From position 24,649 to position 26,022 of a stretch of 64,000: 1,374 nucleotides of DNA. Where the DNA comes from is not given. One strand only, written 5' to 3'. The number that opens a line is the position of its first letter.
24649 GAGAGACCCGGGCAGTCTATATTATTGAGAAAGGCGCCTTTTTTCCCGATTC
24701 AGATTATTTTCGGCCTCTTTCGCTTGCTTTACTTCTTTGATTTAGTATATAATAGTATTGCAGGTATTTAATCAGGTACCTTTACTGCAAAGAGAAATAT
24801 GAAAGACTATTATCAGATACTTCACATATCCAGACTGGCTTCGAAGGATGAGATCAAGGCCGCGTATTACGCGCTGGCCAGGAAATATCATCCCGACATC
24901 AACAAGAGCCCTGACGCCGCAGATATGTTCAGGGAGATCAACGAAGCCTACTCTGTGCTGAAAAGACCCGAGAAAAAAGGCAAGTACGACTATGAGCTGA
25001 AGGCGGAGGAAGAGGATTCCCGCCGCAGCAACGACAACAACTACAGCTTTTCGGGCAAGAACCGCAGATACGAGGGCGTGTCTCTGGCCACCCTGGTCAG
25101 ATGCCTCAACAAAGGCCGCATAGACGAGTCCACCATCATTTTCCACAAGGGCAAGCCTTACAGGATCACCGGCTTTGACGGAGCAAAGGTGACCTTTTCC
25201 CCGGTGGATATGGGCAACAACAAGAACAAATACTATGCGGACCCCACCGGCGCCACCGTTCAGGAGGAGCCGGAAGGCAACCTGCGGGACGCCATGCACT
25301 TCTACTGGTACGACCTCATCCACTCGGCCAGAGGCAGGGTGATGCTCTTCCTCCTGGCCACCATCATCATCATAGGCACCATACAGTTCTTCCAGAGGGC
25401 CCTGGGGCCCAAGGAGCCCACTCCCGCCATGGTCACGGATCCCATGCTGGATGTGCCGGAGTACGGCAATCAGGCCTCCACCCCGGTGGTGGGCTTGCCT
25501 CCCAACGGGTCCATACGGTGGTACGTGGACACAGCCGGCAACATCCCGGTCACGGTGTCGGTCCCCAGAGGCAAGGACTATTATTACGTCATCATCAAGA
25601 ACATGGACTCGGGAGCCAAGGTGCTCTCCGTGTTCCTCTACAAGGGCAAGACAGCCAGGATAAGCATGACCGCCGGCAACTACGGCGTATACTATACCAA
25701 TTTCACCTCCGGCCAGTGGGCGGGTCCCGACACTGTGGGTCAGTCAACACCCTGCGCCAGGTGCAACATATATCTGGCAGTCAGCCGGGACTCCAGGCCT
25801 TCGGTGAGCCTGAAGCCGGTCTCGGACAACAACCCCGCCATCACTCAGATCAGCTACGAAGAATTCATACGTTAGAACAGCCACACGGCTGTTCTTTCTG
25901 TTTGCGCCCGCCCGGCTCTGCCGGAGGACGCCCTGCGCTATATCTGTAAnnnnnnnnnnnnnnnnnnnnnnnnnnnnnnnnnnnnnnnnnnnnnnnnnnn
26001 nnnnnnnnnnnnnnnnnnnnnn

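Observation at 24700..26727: Tandem paralogous membrane J-domain proteins with cytosolic N-terminal J domain and extracytoplasmic C-terminal domains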

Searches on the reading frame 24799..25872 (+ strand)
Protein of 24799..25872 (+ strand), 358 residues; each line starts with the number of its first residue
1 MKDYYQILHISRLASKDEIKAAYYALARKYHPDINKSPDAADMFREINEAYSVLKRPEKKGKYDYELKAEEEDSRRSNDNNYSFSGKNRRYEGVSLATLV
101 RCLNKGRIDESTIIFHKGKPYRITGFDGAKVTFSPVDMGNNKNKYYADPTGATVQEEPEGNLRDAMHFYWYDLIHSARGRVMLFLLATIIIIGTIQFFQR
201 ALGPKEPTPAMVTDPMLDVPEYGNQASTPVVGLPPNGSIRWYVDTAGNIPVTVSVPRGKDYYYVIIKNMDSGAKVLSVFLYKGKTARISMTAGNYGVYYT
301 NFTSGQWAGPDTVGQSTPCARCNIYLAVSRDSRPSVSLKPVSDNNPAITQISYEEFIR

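Call 3: search_protein_families(library=pfam, proteins=[window:24799-25872:+], max_evalue=1)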
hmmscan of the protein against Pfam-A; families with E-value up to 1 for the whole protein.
window:24799-25872:+ (358 aa): 2 families
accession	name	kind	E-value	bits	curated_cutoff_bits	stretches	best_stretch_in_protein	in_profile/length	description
PF00226.36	DnaJ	-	1.1e-22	80.3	27.8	1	3-64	1-63/63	DnaJ domain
PF25713.1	N4_GP8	-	0.46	11.5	25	0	241-264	21-45/62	Bacteriophage N4 DNA replication inhibitor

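Call 5: search_protein_families(library=ncbifam, proteins=[window:24799-25872:+], max_evalue=1)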
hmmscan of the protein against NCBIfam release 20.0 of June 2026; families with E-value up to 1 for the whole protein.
window:24799-25872:+ (358 aa): 17 families
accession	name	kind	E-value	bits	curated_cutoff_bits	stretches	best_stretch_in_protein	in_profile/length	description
TIGR02349.1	DnaJ_bact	equivalog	4.8e-24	85.4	377.2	1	3-84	1-83/354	molecular chaperone DnaJ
NF037946.1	terminal_TopJ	equivalog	5.1e-23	81.5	300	1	2-64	5-67/810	terminal organelle assembly protein TopJ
NF010892.0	PRK14299.1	equivalog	6.6e-23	81.4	392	1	2-65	4-67/291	chaperone protein DnaJ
TIGR03835.1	termin_org_DnaJ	equivalog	9.2e-22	77.3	512.25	1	2-64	2-64/871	terminal organelle assembly protein TopJ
NF010885.0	PRK14292.1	equivalog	2.4e-18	66.3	585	1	1-66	1-66/371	chaperone protein DnaJ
NF010871.0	PRK14278.1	equivalog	6.9e-18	64.7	502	1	2-67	3-68/378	molecular chaperone DnaJ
NF008035.0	PRK10767.1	subfamily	1.2e-16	60.7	338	1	2-68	4-71/374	molecular chaperone DnaJ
NF010874.0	PRK14281.1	equivalog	3.7e-16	59.2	619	1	2-80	3-82/397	chaperone protein DnaJ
NF007618.0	PRK10266.1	equivalog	1.5e-15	57.5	403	1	1-76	3-77/306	curved DNA-binding protein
NF010894.0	PRK14301.1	equivalog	2.2e-15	56.5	548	1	2-65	4-68/373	chaperone protein DnaJ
NF010872.0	PRK14279.1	equivalog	5.5e-13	48.8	556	1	2-89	9-99/394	molecular chaperone DnaJ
NF050028.1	CldAdptActJ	equivalog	3.7e-07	30.5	150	1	1-63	1-69/93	cold adaptation protein ActJcold adaptation protein ActJ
TIGR00714.1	hscB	equivalog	0.00057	20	46.75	1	18-68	7-61/156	Fe-S protein assembly co-chaperone HscB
NF006948.0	PRK09430.1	equivalog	0.018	14.6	162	1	2-33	200-231/267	co-chaperone DjlA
NF002935.0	PRK03578.1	equivalog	0.051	14.1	198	1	3-70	7-82/176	Fe-S protein assembly co-chaperone HscB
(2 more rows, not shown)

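Call 8: find_homologous_proteins(query=window:24799-25872:+)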
Query window:24799-25872:+ (358 aa): 1706 proteins with E <= 0.001 among 4232 candidates; the best 120 are listed.
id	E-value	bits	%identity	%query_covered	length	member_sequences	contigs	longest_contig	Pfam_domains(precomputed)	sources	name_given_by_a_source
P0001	1.8e-242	822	100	100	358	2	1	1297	PF00226.37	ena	-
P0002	1.8e-212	723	87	100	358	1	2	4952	PF00226.37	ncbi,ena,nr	ncbi:MAG: J domain-containing protein [Abditibacteriota bacterium]|nr:J domain-containing protein [A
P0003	1.1e-149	517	63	100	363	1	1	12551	PF00226.37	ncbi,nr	ncbi:MAG: DnaJ domain-containing protein [Abditibacteriota bacterium]|nr:DnaJ domain-containing prot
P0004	8.3e-123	428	64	82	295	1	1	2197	-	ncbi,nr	ncbi:MAG: hypothetical protein IJT95_07170, partial [Abditibacteriota bacterium]|nr:hypothetical pro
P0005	2.8e-105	370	48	100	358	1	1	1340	PF00226.37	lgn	-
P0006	3.5e-22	97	46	36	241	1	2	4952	PF00226.37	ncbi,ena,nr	ncbi:MAG: DnaJ domain-containing protein [Abditibacteriota bacterium]|nr:DnaJ domain-containing prot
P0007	1.1e-17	82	65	21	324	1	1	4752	PF00226.37,PF01556.24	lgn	-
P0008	2.3e-17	81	54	25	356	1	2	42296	PF00226.37,PF01556.24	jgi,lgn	jgi:curved DNA-binding protein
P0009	4.2e-17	80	67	18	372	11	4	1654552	PF00226.37,PF27439.1,PF15777.11,PF00684.26,PF01556.24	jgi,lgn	jgi:molecular chaperone DnaJ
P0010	7.1e-17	80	70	18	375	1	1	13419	PF00226.37,PF27659.1,PF27439.1,PF15777.11,PF00684.26,PF01556.24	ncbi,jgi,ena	-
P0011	7.8e-17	80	68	18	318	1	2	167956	PF00226.37,PF01556.24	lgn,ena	-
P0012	7.9e-17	80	68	18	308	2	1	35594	PF00226.37,PF01556.24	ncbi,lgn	-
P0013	8.7e-17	79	66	18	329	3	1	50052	PF00226.37,PF01556.24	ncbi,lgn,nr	ncbi:MAG: DnaJ domain-containing protein [Syntrophobacteraceae bacterium]|nr:DnaJ domain-containing 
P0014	1.2e-16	79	65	18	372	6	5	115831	PF00226.37,PF15777.11,PF00684.26,PF01556.24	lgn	-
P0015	1.7e-16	78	66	18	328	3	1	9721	PF00226.37,PF01556.24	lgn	-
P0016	1.9e-16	78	60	18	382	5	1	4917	PF00226.37,PF27659.1,PF15777.11,PF00684.26,PF01556.24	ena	-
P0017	2.0e-16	78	65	18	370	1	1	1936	PF00226.37,PF15777.11,PF00684.26,PF01556.24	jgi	-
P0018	2.0e-16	78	65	18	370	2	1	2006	PF00226.37,PF15777.11,PF00684.26,PF01556.24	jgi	-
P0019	3.0e-16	78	53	26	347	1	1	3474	PF00226.37,PF27659.1,PF00684.26,PF01556.24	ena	-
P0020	3.7e-16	77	66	17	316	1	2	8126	PF00226.37,PF01556.24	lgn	-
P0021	4.1e-16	77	67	18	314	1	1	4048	PF00226.37,PF01556.24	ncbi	-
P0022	4.3e-16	77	62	19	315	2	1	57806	PF00226.37,PF01556.24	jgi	-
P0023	5.1e-16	77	68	18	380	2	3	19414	PF00226.37,PF00684.26,PF01556.24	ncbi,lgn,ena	-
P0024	5.2e-16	77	63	18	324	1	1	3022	PF00226.37,PF01556.24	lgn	-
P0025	5.4e-16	77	64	18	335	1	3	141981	PF00226.37,PF01556.24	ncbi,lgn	ncbi:MAG: DnaJ C-terminal domain-containing protein [bacterium]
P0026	7.0e-16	76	67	18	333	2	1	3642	PF00226.37,PF01556.24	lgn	-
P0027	7.7e-16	76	67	18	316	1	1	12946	PF00226.37,PF01556.24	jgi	-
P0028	8.4e-16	76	67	18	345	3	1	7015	PF00226.37,PF01556.24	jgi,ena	-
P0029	8.7e-16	76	62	20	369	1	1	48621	PF00226.37,PF27439.1,PF00684.26,PF01556.24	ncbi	-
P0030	8.8e-16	76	60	18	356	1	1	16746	PF00226.37,PF00684.26,PF01556.24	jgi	jgi:molecular chaperone DnaJ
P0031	9.2e-16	76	67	18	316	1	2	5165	PF00226.37,PF01556.24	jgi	jgi:curved DNA-binding protein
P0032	9.8e-16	76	66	18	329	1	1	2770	PF00226.37,PF01556.24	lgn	-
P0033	9.9e-16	76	65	18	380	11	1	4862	PF00226.37,PF00684.26,PF01556.24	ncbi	-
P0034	1.0e-15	76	55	23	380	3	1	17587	PF00226.37,PF00684.26,PF01556.24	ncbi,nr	ncbi:MAG: molecular chaperone DnaJ [Aquificota bacterium]|nr:molecular chaperone DnaJ [Aquificota ba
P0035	1.0e-15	76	65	18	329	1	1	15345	PF00226.37,PF01556.24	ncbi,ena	-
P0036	1.1e-15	76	65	18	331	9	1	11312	PF00226.37,PF01556.24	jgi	-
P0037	1.2e-15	76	67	18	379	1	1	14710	PF00226.37,PF00684.26,PF01556.24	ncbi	-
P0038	1.2e-15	76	67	18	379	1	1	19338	PF00226.37,PF00684.26,PF01556.24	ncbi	-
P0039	1.3e-15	76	67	18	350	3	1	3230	PF00226.37,PF00684.26,PF01556.24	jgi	-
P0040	1.4e-15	75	59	18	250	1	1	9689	PF00226.37,PF00684.26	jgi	jgi:molecular chaperone DnaJ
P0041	1.5e-15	75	65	18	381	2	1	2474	PF00226.37,PF00684.26,PF01556.24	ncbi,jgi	-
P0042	1.5e-15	75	67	18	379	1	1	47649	PF00226.37,PF00684.26,PF01556.24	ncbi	ncbi:molecular chaperone DnaJ [Hydrogenivirga sp.]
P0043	1.6e-15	75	56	21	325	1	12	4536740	PF00226.37,PF01556.24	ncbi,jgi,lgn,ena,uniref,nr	ncbi:DnaJ C-terminal domain-containing protein [Desulforhabdus amnigena]|jgi:curved DNA-binding prot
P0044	1.6e-15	75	64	18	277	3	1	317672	PF00226.37,PF01556.24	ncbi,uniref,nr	ncbi:DnaJ C-terminal domain-containing protein [Thermus filiformis]|uniref:Molecular chaperone DnaJ 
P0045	1.8e-15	75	61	18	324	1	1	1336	PF00226.37,PF01556.24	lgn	-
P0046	2.0e-15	75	64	18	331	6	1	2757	PF00226.37,PF01556.24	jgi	-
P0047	2.2e-15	75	65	18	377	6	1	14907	PF00226.37,PF00684.26,PF01556.24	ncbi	-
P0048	2.3e-15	75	59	18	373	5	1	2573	PF00226.37,PF00684.26,PF01556.24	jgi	jgi:molecular chaperone DnaJ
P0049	2.4e-15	75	63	18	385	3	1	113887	PF00226.37,PF27659.1,PF15777.11,PF00684.26,PF01556.24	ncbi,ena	-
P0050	2.7e-15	75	67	18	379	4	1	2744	PF00226.37,PF00684.26,PF01556.24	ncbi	-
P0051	2.8e-15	74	59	18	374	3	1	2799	PF00226.37,PF00684.26,PF01556.24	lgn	-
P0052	3.0e-15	74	66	17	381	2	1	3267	PF00226.37,PF00684.26,PF01556.24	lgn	-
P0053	3.0e-15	74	67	18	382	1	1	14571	PF00226.37,PF00684.26,PF01556.24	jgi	jgi:molecular chaperone DnaJ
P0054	3.0e-15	74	63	18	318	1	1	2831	PF00226.37,PF01556.24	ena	-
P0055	3.3e-15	74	63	18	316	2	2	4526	PF00226.37,PF01556.24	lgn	-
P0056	3.7e-15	74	42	29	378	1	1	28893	PF00226.37,PF15777.11,PF00684.26,PF01556.24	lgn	-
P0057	5.3e-15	74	60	18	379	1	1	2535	PF00226.37,PF27659.1,PF15777.11,PF00684.26,PF01556.24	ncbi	-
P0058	5.3e-15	74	63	18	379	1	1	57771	PF00226.37,PF00684.26,PF01556.24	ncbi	-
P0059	5.3e-15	74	61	18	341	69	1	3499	PF00226.37,PF01556.24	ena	-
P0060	5.6e-15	73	65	18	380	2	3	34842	PF00226.37,PF15777.11,PF00684.26,PF01556.24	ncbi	-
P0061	6.1e-15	73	65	18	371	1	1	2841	PF00226.37,PF27659.1,PF00684.26,PF01556.24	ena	-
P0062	6.2e-15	73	65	18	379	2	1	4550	PF00226.37,PF00684.26,PF01556.24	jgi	-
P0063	6.2e-15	73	65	18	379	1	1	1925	PF00226.37,PF00684.26,PF01556.24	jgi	-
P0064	6.4e-15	73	63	18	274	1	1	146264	PF00226.37,PF01556.24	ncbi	-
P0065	6.4e-15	73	61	18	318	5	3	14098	PF00226.37,PF01556.24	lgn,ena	-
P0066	7.0e-15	73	62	18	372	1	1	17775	PF00226.37,PF27659.1,PF00684.26,PF01556.24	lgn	-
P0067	7.0e-15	73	65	18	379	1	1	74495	PF00226.37,PF00684.26,PF01556.24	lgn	-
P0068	7.2e-15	73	65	18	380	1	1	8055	PF00226.37,PF00684.26,PF01556.24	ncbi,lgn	-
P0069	7.3e-15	73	62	18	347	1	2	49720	PF00226.37,PF01556.24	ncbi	-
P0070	7.4e-15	73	63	18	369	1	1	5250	PF00226.37,PF27659.1,PF15777.11,PF00684.26,PF01556.24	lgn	-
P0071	7.5e-15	73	63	18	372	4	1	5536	PF00226.37,PF27439.1,PF00684.26,PF01556.24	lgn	-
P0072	8.0e-15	73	60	18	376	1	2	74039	PF00226.37,PF00684.26,PF01556.24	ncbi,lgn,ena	-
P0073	8.1e-15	73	60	18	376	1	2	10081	PF00226.37,PF15777.11,PF00684.26,PF01556.24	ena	-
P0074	8.2e-15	73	60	18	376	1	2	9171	PF00226.37,PF15777.11,PF00684.26,PF01556.24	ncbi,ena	-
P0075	8.3e-15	73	65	18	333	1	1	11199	PF00226.37,PF01556.24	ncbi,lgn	-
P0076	8.9e-15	73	59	18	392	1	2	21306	PF00226.37,PF00684.26,PF01556.24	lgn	-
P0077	8.9e-15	73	63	18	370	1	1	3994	PF00226.37,PF27659.1,PF15777.11,PF00684.26,PF01556.24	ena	-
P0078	8.9e-15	73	59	18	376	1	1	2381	PF00226.37,PF15777.11,PF00684.26,PF01556.24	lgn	-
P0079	9.3e-15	73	65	18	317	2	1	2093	PF00226.37,PF01556.24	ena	-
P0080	9.4e-15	73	62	18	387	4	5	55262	PF00226.37,PF15777.11,PF00684.26,PF01556.24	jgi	jgi:molecular chaperone DnaJ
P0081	9.6e-15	73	63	18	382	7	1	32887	PF00226.37,PF00684.26,PF01556.24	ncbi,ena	-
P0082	1.0e-14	73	63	18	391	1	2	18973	PF00226.37,PF15777.11,PF00684.26,PF01556.24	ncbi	-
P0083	1.0e-14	73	56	20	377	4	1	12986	PF00226.37,PF00684.26,PF01556.24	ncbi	-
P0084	1.0e-14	73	65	18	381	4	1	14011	PF00226.37,PF27659.1,PF00684.26,PF01556.24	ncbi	-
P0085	1.1e-14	73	63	18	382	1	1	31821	PF00226.37,PF00684.26,PF01556.24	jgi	-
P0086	1.1e-14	73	63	18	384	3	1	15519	PF00226.37,PF00684.26,PF01556.24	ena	-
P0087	1.1e-14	72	62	18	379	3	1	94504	PF00226.37,PF27659.1,PF00684.26,PF01556.24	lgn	-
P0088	1.2e-14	72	60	18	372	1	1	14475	PF00226.37,PF27439.1,PF00684.26,PF01556.24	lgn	-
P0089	1.2e-14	72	60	18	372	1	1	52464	PF00226.37,PF27439.1,PF00684.26,PF01556.24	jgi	jgi:molecular chaperone DnaJ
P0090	1.2e-14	72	63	18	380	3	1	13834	PF00226.37,PF15777.11,PF00684.26,PF01556.24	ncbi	-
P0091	1.2e-14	72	63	18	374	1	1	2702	PF00226.37,PF00684.26,PF01556.24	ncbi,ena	-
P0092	1.3e-14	72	64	18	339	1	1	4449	PF00226.37,PF01556.24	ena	-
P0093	1.4e-14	72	63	18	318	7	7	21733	PF00226.37,PF01556.24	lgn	-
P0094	1.4e-14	72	60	18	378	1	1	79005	PF00226.37,PF27659.1,PF17302.9,PF00684.26,PF01556.24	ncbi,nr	ncbi:molecular chaperone DnaJ [Sporolactobacillus sp. THM7-7]|nr:molecular chaperone DnaJ [Sporolact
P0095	1.6e-14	72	57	21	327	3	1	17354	PF00226.37,PF01556.24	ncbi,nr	ncbi:MAG: J domain-containing protein [Deltaproteobacteria bacterium]|nr:J domain-containing protein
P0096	1.6e-14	72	63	18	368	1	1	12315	PF00226.37,PF00684.26,PF01556.24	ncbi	-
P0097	1.7e-14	72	58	20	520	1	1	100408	PF00226.37,PF00684.26,PF01161.26,PF01556.24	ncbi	-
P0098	1.7e-14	72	58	18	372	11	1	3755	PF00226.37,PF00684.26,PF01556.24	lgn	-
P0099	1.8e-14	72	62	18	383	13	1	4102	PF00226.37,PF00684.26,PF01556.24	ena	-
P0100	1.8e-14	72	59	18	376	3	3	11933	PF00226.37,PF27659.1,PF00684.26,PF01556.24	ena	-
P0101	1.8e-14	72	59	19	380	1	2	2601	PF00226.37,PF00684.26,PF01556.24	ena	-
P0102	1.8e-14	72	62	18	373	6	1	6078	PF00226.37,PF27439.1,PF15777.11,PF00684.26,PF25436.1,PF01556.24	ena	-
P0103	1.9e-14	72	59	18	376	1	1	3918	PF00226.37,PF27659.1,PF00684.26,PF01556.24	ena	-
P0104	1.9e-14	72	63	18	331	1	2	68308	PF00226.37,PF01556.24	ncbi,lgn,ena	-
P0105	1.9e-14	72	64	18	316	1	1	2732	PF00226.37,PF01556.24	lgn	-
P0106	1.9e-14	72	63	18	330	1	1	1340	PF00226.37,PF01556.24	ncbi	-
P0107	2.0e-14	72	60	18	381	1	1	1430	PF00226.37,PF00684.26,PF01556.24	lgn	-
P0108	2.0e-14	72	63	18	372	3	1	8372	PF00226.37,PF27439.1,PF00684.26,PF01556.24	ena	-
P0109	2.0e-14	72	59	18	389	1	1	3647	PF00226.37,PF27659.1,PF00684.26,PF01556.24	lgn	-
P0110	2.1e-14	72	57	19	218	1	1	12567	PF00226.37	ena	-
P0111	2.1e-14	72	62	18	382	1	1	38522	PF00226.37,PF27439.1,PF00684.26,PF01556.24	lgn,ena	-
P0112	2.2e-14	72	62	18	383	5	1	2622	PF00226.37,PF00684.26,PF01556.24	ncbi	-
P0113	2.4e-14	71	61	18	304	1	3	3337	PF00226.37,PF01556.24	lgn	-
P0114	2.5e-14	71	62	18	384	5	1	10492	PF00226.37,PF00684.26,PF01556.24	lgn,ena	-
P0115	2.5e-14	71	60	18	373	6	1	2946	PF00226.37,PF00684.26,PF01556.24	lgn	-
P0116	2.6e-14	71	65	18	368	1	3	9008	PF00226.37,PF00684.26,PF01556.24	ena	-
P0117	2.7e-14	71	63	18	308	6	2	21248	PF00226.37,PF01556.24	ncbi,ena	-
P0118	2.7e-14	71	59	18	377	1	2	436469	PF00226.37,PF27439.1,PF00684.26,PF01556.24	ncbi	-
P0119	2.7e-14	71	59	18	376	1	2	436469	PF00226.37,PF27439.1,PF00684.26,PF01556.24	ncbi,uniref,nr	ncbi:molecular chaperone DnaJ [Anoxybacteroides rupiense]|uniref:molecular chaperone DnaJ n=1 Tax=An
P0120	2.7e-14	71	61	18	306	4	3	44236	PF00226.37,PF01556.24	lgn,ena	-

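Call 19: find_encoding_contigs(protein=P0003, flank=8000, max_places=4)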
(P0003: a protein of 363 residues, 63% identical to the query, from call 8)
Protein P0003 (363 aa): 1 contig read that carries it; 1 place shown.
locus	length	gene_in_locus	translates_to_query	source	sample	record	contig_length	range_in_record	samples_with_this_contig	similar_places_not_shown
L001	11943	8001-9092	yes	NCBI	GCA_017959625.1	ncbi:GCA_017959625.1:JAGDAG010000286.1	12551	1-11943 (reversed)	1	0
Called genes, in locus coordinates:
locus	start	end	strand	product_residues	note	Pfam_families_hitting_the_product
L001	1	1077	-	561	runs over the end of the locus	PF13555:AAA_29 (faint), PF00005:ABC_tran, PF02463:SMC_N (faint), PF13476:AAA_23 (faint), PF13604:AAA_30 (faint), PF13304:AAA_21 (weak), PF12848:ABC_tran_Xtn, PF00005:ABC_tran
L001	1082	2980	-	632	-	PF02743:dCache_1, PF22673:MCP-like_PDC_1, PF00672:HAMP, PF07228:SpoIIE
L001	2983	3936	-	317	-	PF13379:NMT1_2 (weak), PF09084:NMT1, PF12974:Phosphonate-bd (faint)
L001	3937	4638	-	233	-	PF01171:ATP_bind_3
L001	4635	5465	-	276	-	PF00528:BPD_transp_1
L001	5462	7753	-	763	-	PF01547:SBP_bac_1, PF13416:SBP_bac_8, PF00528:BPD_transp_1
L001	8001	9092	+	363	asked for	PF00226:DnaJ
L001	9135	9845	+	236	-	PF00226:DnaJ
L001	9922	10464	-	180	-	PF00210:Ferritin (weak), PF02915:Rubrerythrin, PF21349:RUBY_RBDX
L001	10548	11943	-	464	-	PF01915:Glyco_hydro_3_C, PF14310:Fn3-like (weak)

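Call 20: find_encoding_contigs(protein=P0002, flank=5000, max_places=4)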
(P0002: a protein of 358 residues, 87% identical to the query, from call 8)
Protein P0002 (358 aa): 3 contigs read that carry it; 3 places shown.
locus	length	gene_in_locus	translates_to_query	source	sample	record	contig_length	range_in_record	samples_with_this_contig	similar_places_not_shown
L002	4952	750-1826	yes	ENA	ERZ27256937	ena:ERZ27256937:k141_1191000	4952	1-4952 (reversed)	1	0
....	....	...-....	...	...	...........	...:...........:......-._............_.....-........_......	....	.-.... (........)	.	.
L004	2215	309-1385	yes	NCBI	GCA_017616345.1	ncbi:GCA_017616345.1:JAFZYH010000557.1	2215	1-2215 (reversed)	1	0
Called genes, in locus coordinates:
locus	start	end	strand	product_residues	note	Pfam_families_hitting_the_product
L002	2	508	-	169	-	?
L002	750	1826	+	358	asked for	PF00226:DnaJ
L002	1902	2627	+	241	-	PF00226:DnaJ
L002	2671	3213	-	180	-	PF00210:Ferritin (weak), PF02915:Rubrerythrin, PF23458:DUF7130 (faint), PF21349:RUBY_RBDX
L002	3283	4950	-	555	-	?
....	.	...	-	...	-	?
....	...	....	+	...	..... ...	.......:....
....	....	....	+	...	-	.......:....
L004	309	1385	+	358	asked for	PF00226:DnaJ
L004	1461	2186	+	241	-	PF00226:DnaJ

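Call 21: search_protein_representatives(alignment_id=A2)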
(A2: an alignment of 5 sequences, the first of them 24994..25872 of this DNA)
Query: 5 sequences, 293 profile positions. Proteins with E-value up to 0.001 (for the whole library): 308; up to 1e-10: 13; up to 1e-30: 1. The best 150 are listed.
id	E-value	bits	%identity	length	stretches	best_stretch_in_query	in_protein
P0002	1.3e-168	575.9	-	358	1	1-293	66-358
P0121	1.9e-14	69.9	-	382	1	119-291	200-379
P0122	1.1e-13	67.3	-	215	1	118-291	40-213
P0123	3.4e-13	65.8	-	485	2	168-291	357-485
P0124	3.5e-13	65.7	-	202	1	145-268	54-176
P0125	1.2e-12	64.0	-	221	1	114-291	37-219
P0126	2.3e-12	63.0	-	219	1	104-249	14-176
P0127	1.7e-11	60.2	-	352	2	143-286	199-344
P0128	1.8e-11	60.1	-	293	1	117-249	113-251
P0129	3.5e-11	59.2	-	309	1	166-257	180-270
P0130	5.6e-11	58.5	-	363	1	124-291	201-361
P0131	6.5e-11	58.3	-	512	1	141-284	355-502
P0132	9.8e-11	57.7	-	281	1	139-291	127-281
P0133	1.8e-10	56.8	-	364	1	165-281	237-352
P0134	2.7e-10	56.3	-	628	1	164-250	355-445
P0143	3.9e-09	52.4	-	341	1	115-291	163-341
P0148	9.7e-09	51.1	-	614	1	120-250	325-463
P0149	1.0e-08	51.1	-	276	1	133-291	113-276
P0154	1.9e-08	50.2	-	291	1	155-291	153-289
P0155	2.0e-08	50.1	-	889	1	144-258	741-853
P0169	1.0e-07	47.8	-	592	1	144-258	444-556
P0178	2.1e-07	46.8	-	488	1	159-268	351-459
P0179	2.6e-07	46.5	-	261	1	145-291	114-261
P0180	3.0e-07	46.2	-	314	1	98-291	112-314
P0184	3.7e-07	46.0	-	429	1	118-246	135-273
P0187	4.6e-07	45.7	-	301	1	120-291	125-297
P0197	1.1e-06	44.4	-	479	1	111-248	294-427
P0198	1.1e-06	44.3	-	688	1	116-291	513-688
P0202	1.5e-06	44.0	-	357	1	119-291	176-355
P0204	1.6e-06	43.9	-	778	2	156-280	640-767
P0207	1.8e-06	43.7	-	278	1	156-249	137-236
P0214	3.1e-06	42.9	-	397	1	119-291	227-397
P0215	3.4e-06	42.8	-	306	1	117-265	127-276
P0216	3.9e-06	42.6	-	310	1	152-291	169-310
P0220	4.5e-06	42.4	-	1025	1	76-247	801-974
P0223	4.9e-06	42.3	-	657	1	107-244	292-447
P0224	5.2e-06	42.2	-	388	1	147-291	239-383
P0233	6.4e-06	41.9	-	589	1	121-262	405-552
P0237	7.5e-06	41.7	-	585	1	154-247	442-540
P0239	8.4e-06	41.5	-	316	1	167-268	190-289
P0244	1.1e-05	41.1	-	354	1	117-291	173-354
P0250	1.5e-05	40.6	-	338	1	147-252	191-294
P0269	2.7e-05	39.8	-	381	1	164-291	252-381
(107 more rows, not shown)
